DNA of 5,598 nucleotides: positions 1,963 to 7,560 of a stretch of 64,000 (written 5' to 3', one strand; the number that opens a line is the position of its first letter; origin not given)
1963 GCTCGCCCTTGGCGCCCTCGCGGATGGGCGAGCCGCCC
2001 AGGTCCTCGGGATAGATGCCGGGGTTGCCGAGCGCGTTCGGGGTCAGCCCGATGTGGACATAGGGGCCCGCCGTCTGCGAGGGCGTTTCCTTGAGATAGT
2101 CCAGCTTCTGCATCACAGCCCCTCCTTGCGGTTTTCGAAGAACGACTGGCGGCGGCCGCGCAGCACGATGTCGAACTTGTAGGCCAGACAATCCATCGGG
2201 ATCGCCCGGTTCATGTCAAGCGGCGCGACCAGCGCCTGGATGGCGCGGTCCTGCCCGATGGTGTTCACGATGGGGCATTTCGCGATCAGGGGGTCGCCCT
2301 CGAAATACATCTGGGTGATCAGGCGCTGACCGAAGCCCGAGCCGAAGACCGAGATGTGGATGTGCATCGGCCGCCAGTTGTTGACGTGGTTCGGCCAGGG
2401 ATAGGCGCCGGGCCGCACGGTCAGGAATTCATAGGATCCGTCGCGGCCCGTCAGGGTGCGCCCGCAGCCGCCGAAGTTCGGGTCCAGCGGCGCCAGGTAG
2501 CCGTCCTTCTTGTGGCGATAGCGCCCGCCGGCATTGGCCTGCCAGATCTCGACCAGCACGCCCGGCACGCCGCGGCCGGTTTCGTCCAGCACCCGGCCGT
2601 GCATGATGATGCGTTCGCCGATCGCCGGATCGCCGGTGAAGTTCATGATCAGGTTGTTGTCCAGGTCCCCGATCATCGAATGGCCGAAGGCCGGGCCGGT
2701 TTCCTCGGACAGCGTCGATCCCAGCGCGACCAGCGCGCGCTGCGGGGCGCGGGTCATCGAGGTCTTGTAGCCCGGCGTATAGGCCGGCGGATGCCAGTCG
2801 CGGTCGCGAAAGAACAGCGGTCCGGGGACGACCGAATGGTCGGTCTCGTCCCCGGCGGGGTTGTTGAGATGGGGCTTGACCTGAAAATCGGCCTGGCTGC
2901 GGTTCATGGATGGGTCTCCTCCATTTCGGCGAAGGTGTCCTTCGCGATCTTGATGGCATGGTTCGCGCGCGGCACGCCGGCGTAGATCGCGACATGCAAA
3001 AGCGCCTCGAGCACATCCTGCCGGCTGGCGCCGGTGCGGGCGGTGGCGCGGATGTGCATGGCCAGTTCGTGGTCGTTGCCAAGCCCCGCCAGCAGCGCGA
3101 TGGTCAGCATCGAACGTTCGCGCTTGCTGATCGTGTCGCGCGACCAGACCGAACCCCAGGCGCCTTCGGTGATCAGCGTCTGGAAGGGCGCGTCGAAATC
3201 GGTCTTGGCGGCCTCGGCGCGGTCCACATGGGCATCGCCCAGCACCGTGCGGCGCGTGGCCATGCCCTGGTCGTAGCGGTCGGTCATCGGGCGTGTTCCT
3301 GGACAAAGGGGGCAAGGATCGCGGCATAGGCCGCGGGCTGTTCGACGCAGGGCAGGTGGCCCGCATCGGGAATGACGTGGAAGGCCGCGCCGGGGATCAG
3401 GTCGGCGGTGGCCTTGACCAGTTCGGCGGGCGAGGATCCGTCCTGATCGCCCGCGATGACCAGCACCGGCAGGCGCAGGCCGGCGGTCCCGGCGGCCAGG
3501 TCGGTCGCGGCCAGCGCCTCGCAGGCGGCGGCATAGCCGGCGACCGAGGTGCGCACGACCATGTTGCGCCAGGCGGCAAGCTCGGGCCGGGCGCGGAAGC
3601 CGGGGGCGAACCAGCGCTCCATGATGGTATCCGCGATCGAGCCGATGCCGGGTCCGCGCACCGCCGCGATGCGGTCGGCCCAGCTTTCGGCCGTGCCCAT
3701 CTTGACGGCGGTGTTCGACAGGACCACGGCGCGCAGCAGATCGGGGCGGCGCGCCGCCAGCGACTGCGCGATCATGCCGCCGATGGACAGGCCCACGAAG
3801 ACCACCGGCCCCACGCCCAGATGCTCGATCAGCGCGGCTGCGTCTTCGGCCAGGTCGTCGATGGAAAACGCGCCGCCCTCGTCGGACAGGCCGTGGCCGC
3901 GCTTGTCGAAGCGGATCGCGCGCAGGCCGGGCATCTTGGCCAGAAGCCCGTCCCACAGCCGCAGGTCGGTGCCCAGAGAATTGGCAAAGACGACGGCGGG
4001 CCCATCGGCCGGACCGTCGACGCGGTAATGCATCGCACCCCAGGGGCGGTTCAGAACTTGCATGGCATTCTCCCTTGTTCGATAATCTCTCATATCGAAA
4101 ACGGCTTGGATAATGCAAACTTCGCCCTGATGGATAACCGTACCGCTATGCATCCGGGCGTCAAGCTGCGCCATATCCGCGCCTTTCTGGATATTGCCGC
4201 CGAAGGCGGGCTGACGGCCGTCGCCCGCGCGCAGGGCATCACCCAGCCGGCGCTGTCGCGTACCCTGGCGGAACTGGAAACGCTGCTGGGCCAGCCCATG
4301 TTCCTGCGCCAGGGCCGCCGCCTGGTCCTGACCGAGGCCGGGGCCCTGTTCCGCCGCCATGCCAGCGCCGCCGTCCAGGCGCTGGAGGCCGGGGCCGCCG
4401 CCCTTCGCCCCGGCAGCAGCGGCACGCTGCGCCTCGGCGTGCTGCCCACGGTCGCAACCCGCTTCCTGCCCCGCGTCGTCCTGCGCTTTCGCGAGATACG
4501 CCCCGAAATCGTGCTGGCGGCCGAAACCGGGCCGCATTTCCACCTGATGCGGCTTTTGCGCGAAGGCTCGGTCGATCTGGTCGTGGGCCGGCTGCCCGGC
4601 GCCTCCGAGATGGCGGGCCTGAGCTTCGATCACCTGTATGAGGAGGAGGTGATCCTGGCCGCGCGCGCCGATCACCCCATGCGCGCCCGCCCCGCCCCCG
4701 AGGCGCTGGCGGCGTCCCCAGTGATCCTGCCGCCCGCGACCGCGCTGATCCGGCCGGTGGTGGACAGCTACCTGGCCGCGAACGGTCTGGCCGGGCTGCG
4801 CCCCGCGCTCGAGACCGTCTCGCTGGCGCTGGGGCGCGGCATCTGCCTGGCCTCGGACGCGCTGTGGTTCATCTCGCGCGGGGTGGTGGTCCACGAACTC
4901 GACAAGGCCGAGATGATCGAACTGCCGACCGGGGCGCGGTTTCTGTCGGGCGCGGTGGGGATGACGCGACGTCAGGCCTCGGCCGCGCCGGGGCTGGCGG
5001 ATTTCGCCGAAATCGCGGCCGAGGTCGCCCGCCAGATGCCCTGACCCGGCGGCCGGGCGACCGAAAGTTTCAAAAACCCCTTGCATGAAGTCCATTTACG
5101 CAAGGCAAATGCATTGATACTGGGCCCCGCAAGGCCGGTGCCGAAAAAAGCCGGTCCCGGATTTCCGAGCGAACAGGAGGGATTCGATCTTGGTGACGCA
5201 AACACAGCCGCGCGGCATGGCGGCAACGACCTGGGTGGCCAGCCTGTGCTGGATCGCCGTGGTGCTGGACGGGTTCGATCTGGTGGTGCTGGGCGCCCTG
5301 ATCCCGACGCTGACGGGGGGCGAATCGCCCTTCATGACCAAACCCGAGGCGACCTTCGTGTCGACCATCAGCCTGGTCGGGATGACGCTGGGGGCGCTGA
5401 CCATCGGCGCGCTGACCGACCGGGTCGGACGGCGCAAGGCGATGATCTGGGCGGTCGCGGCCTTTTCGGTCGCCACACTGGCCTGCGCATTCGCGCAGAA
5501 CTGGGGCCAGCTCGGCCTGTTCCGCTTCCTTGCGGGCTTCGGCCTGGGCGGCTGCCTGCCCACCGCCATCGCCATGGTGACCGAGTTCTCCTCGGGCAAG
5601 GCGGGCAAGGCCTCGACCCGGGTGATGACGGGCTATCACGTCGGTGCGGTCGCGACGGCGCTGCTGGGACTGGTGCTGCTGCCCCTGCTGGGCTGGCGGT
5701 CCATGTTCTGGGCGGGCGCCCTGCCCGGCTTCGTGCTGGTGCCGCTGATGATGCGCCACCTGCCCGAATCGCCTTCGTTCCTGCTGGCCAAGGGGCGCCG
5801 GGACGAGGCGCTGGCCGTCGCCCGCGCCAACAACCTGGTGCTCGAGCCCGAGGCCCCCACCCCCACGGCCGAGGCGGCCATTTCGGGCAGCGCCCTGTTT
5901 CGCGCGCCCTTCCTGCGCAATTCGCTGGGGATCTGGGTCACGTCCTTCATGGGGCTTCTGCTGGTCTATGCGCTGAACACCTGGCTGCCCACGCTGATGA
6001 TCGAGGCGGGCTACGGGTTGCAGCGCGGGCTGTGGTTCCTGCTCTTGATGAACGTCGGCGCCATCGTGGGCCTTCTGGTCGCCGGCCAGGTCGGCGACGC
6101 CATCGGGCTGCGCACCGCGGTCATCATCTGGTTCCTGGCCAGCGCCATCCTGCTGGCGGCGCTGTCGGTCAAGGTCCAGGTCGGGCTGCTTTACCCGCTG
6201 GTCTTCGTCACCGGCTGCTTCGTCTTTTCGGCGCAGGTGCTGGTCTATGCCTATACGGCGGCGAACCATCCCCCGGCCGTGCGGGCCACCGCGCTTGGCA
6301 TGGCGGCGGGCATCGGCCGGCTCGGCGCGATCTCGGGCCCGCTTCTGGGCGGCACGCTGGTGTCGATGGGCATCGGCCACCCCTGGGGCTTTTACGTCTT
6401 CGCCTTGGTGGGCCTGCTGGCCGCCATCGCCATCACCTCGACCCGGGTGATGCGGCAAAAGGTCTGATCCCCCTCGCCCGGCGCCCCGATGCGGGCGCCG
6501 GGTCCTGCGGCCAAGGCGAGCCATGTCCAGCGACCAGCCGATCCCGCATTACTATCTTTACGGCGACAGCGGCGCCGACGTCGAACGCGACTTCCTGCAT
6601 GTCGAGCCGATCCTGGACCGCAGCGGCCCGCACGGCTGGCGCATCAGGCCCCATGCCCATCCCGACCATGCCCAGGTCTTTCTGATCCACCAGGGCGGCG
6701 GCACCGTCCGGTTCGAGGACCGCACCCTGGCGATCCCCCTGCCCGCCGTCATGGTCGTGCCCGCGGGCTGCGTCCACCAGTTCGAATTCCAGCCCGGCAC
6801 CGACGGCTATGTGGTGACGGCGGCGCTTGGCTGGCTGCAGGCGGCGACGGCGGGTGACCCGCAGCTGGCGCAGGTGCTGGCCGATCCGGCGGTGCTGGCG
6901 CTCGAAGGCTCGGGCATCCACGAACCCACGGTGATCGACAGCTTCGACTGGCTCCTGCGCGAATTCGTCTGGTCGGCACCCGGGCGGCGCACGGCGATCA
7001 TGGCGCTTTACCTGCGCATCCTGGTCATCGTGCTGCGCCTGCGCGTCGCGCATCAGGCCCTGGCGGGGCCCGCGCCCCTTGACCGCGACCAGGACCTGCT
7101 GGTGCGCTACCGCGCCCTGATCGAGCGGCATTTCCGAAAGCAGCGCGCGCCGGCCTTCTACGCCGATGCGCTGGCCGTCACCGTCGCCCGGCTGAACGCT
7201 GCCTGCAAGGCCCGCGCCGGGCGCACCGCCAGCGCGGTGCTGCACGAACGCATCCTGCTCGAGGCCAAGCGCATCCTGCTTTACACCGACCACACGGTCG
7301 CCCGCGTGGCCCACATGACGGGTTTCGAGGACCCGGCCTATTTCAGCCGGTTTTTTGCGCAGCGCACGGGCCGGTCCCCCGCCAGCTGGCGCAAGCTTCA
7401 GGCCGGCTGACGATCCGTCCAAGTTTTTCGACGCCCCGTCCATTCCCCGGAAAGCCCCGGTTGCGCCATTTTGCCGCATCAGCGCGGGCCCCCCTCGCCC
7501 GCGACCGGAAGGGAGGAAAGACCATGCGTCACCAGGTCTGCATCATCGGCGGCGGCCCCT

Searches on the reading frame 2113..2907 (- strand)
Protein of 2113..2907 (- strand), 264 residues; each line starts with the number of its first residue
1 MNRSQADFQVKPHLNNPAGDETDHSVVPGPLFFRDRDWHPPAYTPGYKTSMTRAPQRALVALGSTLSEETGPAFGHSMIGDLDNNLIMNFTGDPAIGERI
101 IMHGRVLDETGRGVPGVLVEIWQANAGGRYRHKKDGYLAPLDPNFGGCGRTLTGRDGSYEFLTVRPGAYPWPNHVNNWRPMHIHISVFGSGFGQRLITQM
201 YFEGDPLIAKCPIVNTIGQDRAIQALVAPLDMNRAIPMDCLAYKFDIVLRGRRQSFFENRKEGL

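Call 6: search_protein_families(library=pfam, proteins=[window:2113-2907:-])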
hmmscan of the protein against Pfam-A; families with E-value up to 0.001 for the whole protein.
window:2113-2907:- (264 aa): 3 families
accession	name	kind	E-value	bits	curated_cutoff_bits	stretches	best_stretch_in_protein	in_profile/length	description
PF00775.27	Dioxygenase_C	-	1.4e-52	178.2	27.3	1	70-251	2-182/182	Dioxygenase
PF12391.13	PCDO_beta_N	-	5e-13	49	24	1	34-62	3-31/34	Protocatechuate 3,4-dioxygenase beta subunit N terminal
PF13620.12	CarboxypepD_reg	-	0.00065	20.4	32.3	0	103-169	3-50/82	Carboxypeptidase regulatory-like domain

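Call 7: search_protein_families(library=ncbifam, proteins=[window:2113-2907:-])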
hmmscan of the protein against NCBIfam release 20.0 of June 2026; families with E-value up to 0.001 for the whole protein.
window:2113-2907:- (264 aa): 5 families
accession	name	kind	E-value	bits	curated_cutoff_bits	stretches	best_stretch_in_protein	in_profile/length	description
TIGR02422.1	protocat_beta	equivalog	2.1e-105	351.3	296.4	1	39-259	1-220/220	protocatechuate 3,4-dioxygenase subunit beta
TIGR02423.1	protocat_alph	equivalog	5.2e-30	104.8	126.25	1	82-257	22-190/193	protocatechuate 3,4-dioxygenase subunit alpha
TIGR02465.1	chlorocat_1_2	equivalog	3.7e-16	59.1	359.25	1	98-209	97-213/246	chlorocatechol 1,2-dioxygenase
TIGR02439.1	catechol_proteo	equivalog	9.5e-13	47.8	392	1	93-208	122-242/285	catechol 1,2-dioxygenase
TIGR02438.1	catachol_actin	equivalog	9.2e-12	44.7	404.4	1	96-208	129-246/281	catechol 1,2-dioxygenase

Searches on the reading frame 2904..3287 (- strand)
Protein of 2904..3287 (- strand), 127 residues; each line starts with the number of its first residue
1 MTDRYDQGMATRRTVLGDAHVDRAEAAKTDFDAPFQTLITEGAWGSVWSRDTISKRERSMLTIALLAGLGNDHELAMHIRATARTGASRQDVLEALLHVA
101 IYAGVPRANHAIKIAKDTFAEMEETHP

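Call 6: search_protein_families(library=pfam, proteins=[window:2904-3287:-])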
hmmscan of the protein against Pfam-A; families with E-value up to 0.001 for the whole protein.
window:2904-3287:- (127 aa): 1 family
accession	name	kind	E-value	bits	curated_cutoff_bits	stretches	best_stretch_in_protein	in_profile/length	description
PF02627.25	CMD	-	5.5e-20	71.6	23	1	35-117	3-84/84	Carboxymuconolactone decarboxylase family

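Call 7: search_protein_families(library=ncbifam, proteins=[window:2904-3287:-])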
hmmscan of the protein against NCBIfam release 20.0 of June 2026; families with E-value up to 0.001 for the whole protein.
window:2904-3287:- (127 aa): 3 families
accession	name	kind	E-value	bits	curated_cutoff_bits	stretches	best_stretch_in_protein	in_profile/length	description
TIGR02425.1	decarb_PcaC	equivalog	3.1e-59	198.5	155.7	1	2-122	2-122/123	4-carboxymuconolactone decarboxylase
NF051488.1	bifunc_PcaDC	exception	7.6e-52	176.7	390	1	3-121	257-375/375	bifunctional 3-oxoadipate enol-lactonase/4-carboxymuconolactone decarboxylase PcaDC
NF051487.1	bifunc_PcaCD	exception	9.7e-30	104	430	1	2-121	3-126/413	bifunctional 4-carboxymuconolactone decarboxylase/3-oxoadipate enol-lactonase PcaCD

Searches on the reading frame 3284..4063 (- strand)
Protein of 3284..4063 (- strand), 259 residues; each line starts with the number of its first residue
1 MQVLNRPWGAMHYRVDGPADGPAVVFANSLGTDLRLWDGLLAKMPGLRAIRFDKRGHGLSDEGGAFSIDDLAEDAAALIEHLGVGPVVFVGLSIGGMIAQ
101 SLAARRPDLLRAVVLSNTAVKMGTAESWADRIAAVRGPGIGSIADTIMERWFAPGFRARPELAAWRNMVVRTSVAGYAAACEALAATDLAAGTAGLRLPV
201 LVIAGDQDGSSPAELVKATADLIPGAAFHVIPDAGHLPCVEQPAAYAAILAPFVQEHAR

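Call 6: search_protein_families(library=pfam, proteins=[window:3284-4063:-])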
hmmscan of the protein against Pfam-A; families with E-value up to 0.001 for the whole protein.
window:3284-4063:- (259 aa): 5 families
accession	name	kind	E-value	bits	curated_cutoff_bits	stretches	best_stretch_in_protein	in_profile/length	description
PF00561.26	Abhydrolase_1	-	1.2e-25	91.1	25.8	2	22-127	1-108/245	alpha/beta hydrolase fold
PF12697.13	Abhydrolase_6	-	1.7e-19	71.8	26.3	1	24-248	1-216/217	Alpha/beta hydrolase family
PF12146.15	Hydrolase_4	-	9.5e-16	58.2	27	1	45-241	30-237/239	Serine aminopeptidase, S33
PF03096.20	Ndr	-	8.1e-08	31.8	23.3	1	65-255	79-277/283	Ndr family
PF00975.26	Thioesterase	-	5.3e-05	24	26.4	1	55-105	36-86/226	Thioesterase domain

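Call 7: search_protein_families(library=ncbifam, proteins=[window:3284-4063:-])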
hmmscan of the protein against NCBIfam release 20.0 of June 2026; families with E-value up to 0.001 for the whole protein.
window:3284-4063:- (259 aa): 33 families (the best 25 are shown)
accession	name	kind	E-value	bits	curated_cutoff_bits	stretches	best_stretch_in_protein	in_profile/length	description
TIGR02427.1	protocat_pcaD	equivalog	9.3e-90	300.4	255.85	1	11-254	2-250/251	3-oxoadipate enol-lactonase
NF051488.1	bifunc_PcaDC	exception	6.8e-75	252.5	390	1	11-257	2-253/375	bifunctional 3-oxoadipate enol-lactonase/4-carboxymuconolactone decarboxylase PcaDC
NF051487.1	bifunc_PcaCD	exception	2.6e-69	234.3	430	1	11-255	158-412/413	bifunctional 4-carboxymuconolactone decarboxylase/3-oxoadipate enol-lactonase PcaCD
NF011457.0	PRK14875.1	equivalog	6.7e-19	68.1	307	2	11-115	122-228/372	acetoin dehydrogenase dihydrolipoyllysine-residue acetyltransferase subunit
TIGR01738.1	bioH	equivalog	6.8e-19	68.5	206.95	2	25-134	8-114/245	pimeloyl-ACP methyl ester esterase BioH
TIGR03056.1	bchO_mg_che_rel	equivalog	2.3e-18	66.2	172.55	2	12-121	19-131/278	alpha/beta fold hydrolase BchO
TIGR02240.1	PHA_depoly_arom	equivalog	4.9e-16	58.9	250.6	1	21-257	26-266/276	poly(3-hydroxyalkanoate) depolymerase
TIGR03611.1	RutD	equivalog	3.8e-15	56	238.5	1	11-123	1-118/258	pyrimidine utilization protein D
TIGR03695.1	menH_SHCHC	equivalog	1e-14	54.6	208.55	2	24-133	5-119/252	2-succinyl-6-hydroxy-2,4-cyclohexadiene-1-carboxylate synthase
NF053683.1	esterase_mleBRB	exception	1.2e-12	48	585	1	48-119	53-128/280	BRB family alpha/beta fold macrolide esterase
TIGR01250.1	pro_imino_pep_2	subfamily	1.7e-12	47.5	167.65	2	196-254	230-287/288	proline iminopeptidase-family hydrolase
NF050089.1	i_nPHAscl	equivalog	1.9e-12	46.9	300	1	36-123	33-122/288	intracellular short-chain-length polyhydroxyalkanoate depolymerase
NF052610.1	macro_16_ester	equivalog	2.8e-12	46.6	420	1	46-120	51-129/281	alpha/beta fold macrolide esterase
NF045945.1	ProImpepLactob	equivalog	2.4e-10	40.4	400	1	193-256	230-292/293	proline iminopeptidase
NF053693.1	esterase_mleCBF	exception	5.5e-10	39.1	564.5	1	21-120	23-129/279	CBF family alpha/beta fold macrolide esterase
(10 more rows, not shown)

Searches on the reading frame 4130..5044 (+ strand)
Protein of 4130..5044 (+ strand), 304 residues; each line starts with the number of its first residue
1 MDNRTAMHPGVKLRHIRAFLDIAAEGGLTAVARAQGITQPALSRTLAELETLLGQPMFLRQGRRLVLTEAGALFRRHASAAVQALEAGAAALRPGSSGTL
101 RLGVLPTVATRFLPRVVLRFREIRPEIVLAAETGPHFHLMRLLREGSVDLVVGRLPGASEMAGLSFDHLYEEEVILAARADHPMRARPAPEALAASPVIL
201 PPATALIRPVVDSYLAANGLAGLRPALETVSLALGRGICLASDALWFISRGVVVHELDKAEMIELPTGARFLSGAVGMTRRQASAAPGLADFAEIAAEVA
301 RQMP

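Call 6: search_protein_families(library=pfam, proteins=[window:4130-5044:+])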
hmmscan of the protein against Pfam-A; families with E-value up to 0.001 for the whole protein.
window:4130-5044:+ (304 aa): 2 families
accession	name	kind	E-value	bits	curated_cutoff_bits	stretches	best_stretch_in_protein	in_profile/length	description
PF03466.25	LysR_substrate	-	2.1e-29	102.9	28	1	95-300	3-208/209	LysR substrate binding domain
PF00126.33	HTH_1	-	1.2e-17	64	26.6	1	13-71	1-59/60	Bacterial regulatory helix-turn-helix protein, lysR family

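Call 7: search_protein_families(library=ncbifam, proteins=[window:4130-5044:+])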
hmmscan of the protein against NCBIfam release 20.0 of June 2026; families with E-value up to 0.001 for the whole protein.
window:4130-5044:+ (304 aa): 51 families (the best 25 are shown)
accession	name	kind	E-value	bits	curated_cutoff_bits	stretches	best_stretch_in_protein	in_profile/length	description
TIGR02424.1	TF_pcaQ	equivalog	1.8e-83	279.9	303.8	1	11-287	3-284/300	pca operon transcription factor PcaQ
NF008416.0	PRK11242.1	equivalog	6.5e-30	104.5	277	1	12-221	2-215/300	transcriptional regulator CynR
NF007307.0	PRK09791.1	equivalog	8.3e-28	97.4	336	1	9-275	3-271/302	LysR family transcriptional regulator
NF053705.1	TransRegGltCGpos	equivalog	5.1e-23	81.7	350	1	12-186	2-178/300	glutamate biosynthesis transcriptional regulator GltC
NF045990.1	TransRegCbbRRhodb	equivalog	2e-21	76.3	450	1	11-266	6-265/304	LysR family regulator CbbR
NF047520.1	trans_act_CidR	equivalog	4.6e-20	72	415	1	12-187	2-178/292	cidABC operon transcriptional activator CidR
TIGR03339.1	phn_lysR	subfamily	2e-19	69.9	341.1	1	16-229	2-214/279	aminoethylphosphonate catabolism associated LysR family transcriptional regulator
NF008095.0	PRK10837.1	subfamily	6e-19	68.4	281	1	11-269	3-258/290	LysR family transcriptional regulator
NF040889.1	trans_reg_YeiE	equivalog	9.4e-19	67.7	480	1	11-275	3-264/288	DNA-binding transcriptional regulator YeiE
NF007385.0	PRK09906.1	equivalog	2.5e-18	66.2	356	1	12-186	2-176/296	DNA-binding transcriptional regulator HcaR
NF008722.0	PRK11716.1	equivalog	3.6e-18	65.6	246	1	12-215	2-209/293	HTH-type transcriptional activator IlvY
NF040786.1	LysR_Sec_metab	equivalog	1.7e-17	63.4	250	1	12-182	2-173/298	selenium metabolism-associated LysR family transcriptional regulator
NF007667.0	PRK10341.1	equivalog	2.1e-17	63.1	308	1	12-201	8-200/312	transcriptional regulator TdcA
NF045775.1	acetoin_reg_AlsR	exception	3.2e-17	62.9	430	1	12-187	2-178/290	acetoin biosynthesis transcriptional regulator AlsR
NF008410.0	PRK11233.1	equivalog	7.7e-17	61.4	309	1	12-220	2-211/305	nitrogen assimilation transcriptional regulator NAC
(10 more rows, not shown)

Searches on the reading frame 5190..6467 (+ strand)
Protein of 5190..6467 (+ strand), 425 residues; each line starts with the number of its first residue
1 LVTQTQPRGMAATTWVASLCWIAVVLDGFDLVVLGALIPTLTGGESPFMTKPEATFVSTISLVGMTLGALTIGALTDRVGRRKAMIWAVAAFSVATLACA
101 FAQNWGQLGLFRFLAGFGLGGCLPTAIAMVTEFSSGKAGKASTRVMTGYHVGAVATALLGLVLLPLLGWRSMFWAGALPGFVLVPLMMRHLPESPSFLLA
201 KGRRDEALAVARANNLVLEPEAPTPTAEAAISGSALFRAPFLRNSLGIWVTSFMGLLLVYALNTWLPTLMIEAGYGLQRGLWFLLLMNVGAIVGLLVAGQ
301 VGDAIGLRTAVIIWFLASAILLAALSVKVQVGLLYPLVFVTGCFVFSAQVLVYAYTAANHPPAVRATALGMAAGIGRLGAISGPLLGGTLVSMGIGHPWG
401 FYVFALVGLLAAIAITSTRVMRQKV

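Call 6: search_protein_families(library=pfam, proteins=[window:5190-6467:+])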
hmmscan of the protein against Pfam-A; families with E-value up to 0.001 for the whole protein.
window:5190-6467:+ (425 aa): 2 families
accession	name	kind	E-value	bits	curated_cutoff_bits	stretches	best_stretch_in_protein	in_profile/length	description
PF07690.21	MFS_1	-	1.5e-42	146.3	33.4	2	21-294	2-251/347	Major Facilitator Superfamily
PF00083.30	Sugar_tr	-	2.6e-23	83.1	22.3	1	53-415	47-433/452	Sugar (and other) transporter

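Call 7: search_protein_families(library=ncbifam, proteins=[window:5190-6467:+])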
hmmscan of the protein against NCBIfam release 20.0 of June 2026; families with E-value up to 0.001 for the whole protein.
window:5190-6467:+ (425 aa): 44 families (the best 25 are shown)
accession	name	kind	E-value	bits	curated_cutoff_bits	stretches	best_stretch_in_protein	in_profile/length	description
TIGR00895.1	2A0115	subfamily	2.1e-86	290.4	418.55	1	14-391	16-398/398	aromatic acid/H+ symport family MFS transporter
NF008586.0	PRK11551.1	equivalog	7.7e-58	196.4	410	1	11-417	11-394/406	3-(3-hydroxy-phenyl)propionate transporter MhpT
NF053517.1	HbztTptrPcaK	equivalog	2.2e-49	168.6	770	1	13-414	16-421/437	4-hydroxybenzoate transporter PcaK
NF003024.0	PRK03893.1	subfamily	1.5e-36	126.3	604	2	13-205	18-206/497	sialate:H+ symport family MFS transporter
TIGR00891.1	2A0112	subfamily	1.7e-35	122.9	552.9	1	15-388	11-385/405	sialate:H+ symport family MFS transporter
TIGR00898.1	2A0119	subfamily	2.4e-32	112.4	550.75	1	56-414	130-491/506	cation transport protein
NF008963.0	PRK12307.1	equivalog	1.9e-21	76.7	637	1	20-396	23-387/426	MFS transporter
TIGR00893.1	2A0114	subfamily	6.8e-20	71.4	395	1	51-415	28-395/399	D-galactonate transporter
TIGR00881.1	2A0104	subfamily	1.2e-17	64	407.75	1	49-392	27-371/379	phosphoglycerate transporter protein PgtP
NF033135.1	cmx_cmrA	equivalog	2.7e-17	62.9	400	1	52-413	38-371/374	Cmx/CmrA family chloramphenicol efflux MFS transporter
TIGR00880.1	2_A_01_02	superfamily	3.5e-17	62.8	131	2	64-193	10-140/141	multidrug resistance protein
TIGR01299.1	synapt_SV2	subfamily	4.8e-17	61.1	637.3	1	22-211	174-374/742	synaptic vesicle protein SV2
TIGR00710.1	efflux_Bcr_CflA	subfamily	6.8e-16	58.7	200.9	1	57-194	45-183/385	Bcr/CflA family efflux MFS transporter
NF053813.1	MFS_TcaB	equivalog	1.2e-15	57.2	475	1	38-195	26-185/396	putative multidrug effflux MFS transporter TcaB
TIGR00879.1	SP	subfamily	1.7e-14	53.2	237.8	1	21-210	63-263/510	sugar porter family MFS transporter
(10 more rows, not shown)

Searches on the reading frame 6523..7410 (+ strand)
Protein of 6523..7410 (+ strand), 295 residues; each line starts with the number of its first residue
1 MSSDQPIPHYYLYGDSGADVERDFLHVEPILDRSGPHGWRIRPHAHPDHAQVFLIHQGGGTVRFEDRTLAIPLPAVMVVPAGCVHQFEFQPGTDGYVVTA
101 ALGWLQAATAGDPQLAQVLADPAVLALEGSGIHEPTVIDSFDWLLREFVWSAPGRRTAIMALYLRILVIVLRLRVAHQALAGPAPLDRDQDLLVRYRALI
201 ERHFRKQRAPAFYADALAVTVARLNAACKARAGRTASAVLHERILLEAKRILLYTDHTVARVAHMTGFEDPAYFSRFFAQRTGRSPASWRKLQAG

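Call 6: search_protein_families(library=pfam, proteins=[window:6523-7410:+])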
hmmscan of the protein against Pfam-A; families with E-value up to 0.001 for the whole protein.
window:6523-7410:+ (295 aa): 4 families
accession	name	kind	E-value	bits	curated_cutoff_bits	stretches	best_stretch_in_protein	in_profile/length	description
PF12833.13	HTH_18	-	2.6e-19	69.7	33.6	1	213-291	1-79/80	Helix-turn-helix domain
PF02311.25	AraC_binding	-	1.1e-09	38.5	21.1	1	35-134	10-102/135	AraC-like ligand binding domain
PF00165.29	HTH_AraC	-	1.6e-07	31.7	26.6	1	258-291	10-42/42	Bacterial regulatory helix-turn-helix proteins, AraC family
PF07883.17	Cupin_2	-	0.00024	21.2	27.2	1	36-88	7-57/70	Cupin domain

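Call 7: search_protein_families(library=ncbifam, proteins=[window:6523-7410:+])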
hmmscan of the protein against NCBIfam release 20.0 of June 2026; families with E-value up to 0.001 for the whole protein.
window:6523-7410:+ (295 aa): 16 families
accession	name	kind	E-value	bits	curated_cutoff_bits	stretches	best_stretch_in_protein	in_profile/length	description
TIGR02297.1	HpaA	equivalog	6.7e-38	130.6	274.65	1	25-291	20-286/287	4-hydroxyphenylacetate catabolism regulatory protein HpaA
NF010028.0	PRK13503.1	equivalog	4.7e-11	42.6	288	1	191-291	171-271/278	HTH-type transcriptional activator RhaS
NF007860.0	PRK10572.1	equivalog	4.2e-10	38.9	208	1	200-292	192-284/292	arabinose operon transcriptional regulator AraC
NF052534.1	RzbtTranRegRhrA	equivalog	3.8e-07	29.7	500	1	190-294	206-312/312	rhizobactin biosynthesis transcriptional regulator RhrA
NF010025.2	PRK13500.1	equivalog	4.9e-07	29.6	525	1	223-293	208-278/282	HTH-type transcriptional activator RhaR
NF007243.0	PRK09685.1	equivalog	5.1e-07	29.4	199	1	189-291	196-300/303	transcriptional regulator FeaR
NF010026.0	PRK13501.1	equivalog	6.8e-07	28.7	363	1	223-291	208-276/290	HTH-type transcriptional activator RhaR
NF049932.1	TranspRegBtr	equivalog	1.8e-06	26.8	900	1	228-291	201-264/531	bacillibactin transport transcriptional regulator Btr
NF010027.0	PRK13502.1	equivalog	3.3e-06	26.8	384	1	224-293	209-278/282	HTH-type transcriptional activator RhaR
TIGR04094.1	adjacent_YSIRK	equivalog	2.8e-05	23.3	200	1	222-289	316-382/383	YSIRK-targeted surface antigen transcriptional regulator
NF050186.1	TransRegGliRPseudo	equivalog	3e-05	23.6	570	1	177-292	221-336/338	AraC family transcriptional regulator GliR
NF006902.0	PRK09393.1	equivalog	4.6e-05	22.8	425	1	176-291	205-320/327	transcriptional regulator FtrA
NF047455.1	TF_Staph_AryK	equivalog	4.8e-05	21.8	850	1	194-291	160-257/759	transcriptional regulator AryK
NF047788.1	TransRegPocR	equivalog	8.5e-05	22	500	1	236-292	234-290/296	transcriptional regulator PocR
NF049968.1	QhpR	equivalog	0.00032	20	250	1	248-290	242-284/284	AraC-like transcriptional regulator QhpR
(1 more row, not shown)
